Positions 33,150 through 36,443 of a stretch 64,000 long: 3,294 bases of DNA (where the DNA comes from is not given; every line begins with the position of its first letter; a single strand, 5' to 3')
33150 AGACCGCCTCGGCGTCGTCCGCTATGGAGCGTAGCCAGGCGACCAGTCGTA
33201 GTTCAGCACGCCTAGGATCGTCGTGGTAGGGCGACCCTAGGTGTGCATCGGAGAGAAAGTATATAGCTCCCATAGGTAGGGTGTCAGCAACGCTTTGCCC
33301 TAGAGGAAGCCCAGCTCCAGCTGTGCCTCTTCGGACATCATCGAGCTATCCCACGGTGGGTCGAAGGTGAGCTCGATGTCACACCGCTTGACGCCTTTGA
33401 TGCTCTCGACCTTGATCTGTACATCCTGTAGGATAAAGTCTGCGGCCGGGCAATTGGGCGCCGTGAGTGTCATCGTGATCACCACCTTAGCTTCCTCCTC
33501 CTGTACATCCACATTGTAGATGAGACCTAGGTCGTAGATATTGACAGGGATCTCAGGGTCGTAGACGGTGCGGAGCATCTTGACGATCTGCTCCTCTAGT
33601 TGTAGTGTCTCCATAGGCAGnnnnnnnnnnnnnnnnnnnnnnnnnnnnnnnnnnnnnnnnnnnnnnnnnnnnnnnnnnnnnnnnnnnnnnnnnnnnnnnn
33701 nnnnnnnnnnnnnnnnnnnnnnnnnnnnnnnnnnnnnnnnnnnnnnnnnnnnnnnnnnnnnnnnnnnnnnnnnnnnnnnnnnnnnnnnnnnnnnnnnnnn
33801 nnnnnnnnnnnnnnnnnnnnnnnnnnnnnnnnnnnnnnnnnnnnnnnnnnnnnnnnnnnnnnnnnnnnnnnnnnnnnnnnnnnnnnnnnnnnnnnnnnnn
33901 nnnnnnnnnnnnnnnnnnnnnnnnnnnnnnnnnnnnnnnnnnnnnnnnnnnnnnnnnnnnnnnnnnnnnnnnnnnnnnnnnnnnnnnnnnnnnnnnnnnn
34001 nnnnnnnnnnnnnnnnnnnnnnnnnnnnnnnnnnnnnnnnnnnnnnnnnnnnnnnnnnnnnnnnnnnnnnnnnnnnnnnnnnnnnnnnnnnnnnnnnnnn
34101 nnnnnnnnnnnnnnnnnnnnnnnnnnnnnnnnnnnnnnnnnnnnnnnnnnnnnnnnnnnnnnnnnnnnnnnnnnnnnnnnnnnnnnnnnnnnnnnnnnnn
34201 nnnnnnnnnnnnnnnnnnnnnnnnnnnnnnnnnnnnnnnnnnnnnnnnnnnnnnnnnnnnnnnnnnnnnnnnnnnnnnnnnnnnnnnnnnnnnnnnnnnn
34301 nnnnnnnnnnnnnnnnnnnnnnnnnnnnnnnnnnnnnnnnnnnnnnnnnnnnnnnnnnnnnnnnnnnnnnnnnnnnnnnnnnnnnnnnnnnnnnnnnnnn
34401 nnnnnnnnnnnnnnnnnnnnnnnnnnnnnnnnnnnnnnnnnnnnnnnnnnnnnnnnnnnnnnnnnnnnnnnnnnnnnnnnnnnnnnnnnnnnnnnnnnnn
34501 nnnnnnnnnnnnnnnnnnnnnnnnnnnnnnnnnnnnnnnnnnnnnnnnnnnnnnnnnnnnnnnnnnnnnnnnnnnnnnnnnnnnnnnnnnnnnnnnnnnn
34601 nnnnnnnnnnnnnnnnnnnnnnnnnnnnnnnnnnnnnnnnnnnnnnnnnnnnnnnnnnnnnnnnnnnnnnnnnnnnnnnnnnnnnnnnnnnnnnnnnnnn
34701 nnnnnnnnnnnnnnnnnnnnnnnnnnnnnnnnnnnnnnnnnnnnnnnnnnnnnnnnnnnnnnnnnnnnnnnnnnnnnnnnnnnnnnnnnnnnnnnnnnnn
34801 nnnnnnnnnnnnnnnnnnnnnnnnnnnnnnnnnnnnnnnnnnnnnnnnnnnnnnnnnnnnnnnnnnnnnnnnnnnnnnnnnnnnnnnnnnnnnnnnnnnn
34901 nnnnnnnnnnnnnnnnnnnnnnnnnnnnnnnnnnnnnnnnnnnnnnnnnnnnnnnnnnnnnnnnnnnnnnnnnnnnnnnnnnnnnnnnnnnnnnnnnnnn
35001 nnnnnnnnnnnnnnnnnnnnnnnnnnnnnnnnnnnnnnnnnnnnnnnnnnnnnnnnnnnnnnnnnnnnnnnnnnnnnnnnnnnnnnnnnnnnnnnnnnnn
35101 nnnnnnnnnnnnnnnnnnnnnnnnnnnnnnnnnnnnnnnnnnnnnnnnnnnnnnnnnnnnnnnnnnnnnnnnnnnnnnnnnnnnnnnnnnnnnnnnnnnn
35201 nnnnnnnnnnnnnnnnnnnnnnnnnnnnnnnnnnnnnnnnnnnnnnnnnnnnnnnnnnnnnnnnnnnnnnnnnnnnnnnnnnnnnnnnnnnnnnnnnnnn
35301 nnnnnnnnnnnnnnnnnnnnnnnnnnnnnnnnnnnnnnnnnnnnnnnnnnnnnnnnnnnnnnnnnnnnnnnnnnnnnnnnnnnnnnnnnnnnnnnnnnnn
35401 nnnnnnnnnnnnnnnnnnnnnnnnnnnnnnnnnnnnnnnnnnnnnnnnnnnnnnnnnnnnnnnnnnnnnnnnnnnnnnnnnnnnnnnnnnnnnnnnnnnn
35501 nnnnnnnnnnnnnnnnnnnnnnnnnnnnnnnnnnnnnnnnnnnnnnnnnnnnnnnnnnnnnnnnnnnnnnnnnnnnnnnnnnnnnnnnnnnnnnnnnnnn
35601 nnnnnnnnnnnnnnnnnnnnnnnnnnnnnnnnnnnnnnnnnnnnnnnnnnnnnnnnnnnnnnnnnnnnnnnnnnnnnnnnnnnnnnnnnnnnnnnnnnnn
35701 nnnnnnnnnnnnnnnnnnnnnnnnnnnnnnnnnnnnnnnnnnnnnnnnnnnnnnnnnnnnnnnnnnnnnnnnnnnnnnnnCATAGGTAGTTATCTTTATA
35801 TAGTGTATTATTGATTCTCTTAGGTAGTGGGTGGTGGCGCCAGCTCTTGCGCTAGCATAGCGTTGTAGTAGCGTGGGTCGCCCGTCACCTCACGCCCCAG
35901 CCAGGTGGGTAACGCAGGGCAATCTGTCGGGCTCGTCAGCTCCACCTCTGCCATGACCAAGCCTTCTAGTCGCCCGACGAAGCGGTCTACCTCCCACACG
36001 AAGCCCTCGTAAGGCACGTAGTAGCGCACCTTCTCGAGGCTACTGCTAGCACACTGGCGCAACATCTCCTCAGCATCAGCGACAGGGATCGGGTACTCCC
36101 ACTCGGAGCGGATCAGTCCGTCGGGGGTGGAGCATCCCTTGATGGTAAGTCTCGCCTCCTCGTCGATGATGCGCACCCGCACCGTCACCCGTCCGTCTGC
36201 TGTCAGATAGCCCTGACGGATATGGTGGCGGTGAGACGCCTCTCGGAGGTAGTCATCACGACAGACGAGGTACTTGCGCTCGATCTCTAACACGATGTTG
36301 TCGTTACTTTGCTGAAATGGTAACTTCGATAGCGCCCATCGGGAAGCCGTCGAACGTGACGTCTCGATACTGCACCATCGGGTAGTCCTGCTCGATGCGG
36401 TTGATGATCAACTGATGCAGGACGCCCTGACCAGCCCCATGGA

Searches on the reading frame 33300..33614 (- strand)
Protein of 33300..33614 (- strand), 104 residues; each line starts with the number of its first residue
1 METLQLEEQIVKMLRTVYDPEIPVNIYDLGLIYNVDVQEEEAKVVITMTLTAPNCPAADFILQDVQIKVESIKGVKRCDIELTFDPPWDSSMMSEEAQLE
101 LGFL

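Call 72: search_protein_families(library=pfam, proteins=[window:33300-33614:-], max_evalue=0.00001)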
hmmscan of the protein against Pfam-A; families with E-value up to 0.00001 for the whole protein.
window:33300-33614:- (104 aa): 1 family
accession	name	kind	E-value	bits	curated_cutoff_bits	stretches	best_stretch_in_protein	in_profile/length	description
PF01883.24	FeS_assembly_P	-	8.5e-20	71.3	23.5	1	7-80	1-71/73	Iron-sulfur cluster assembly protein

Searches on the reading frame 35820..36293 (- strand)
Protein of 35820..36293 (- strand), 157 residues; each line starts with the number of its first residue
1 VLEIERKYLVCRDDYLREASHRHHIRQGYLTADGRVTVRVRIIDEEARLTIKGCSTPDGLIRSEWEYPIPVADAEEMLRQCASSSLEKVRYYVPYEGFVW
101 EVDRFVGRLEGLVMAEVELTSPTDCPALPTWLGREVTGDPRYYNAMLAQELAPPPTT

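Call 72: search_protein_families(library=pfam, proteins=[window:35820-36293:-], max_evalue=0.00001)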
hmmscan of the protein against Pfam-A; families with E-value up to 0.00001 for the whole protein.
window:35820-36293:- (157 aa): 1 family
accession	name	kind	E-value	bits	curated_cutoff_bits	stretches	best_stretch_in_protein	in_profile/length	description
PF01928.26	CYTH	-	1.7e-13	51.2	23.2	1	1-143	1-179/179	CYTH domain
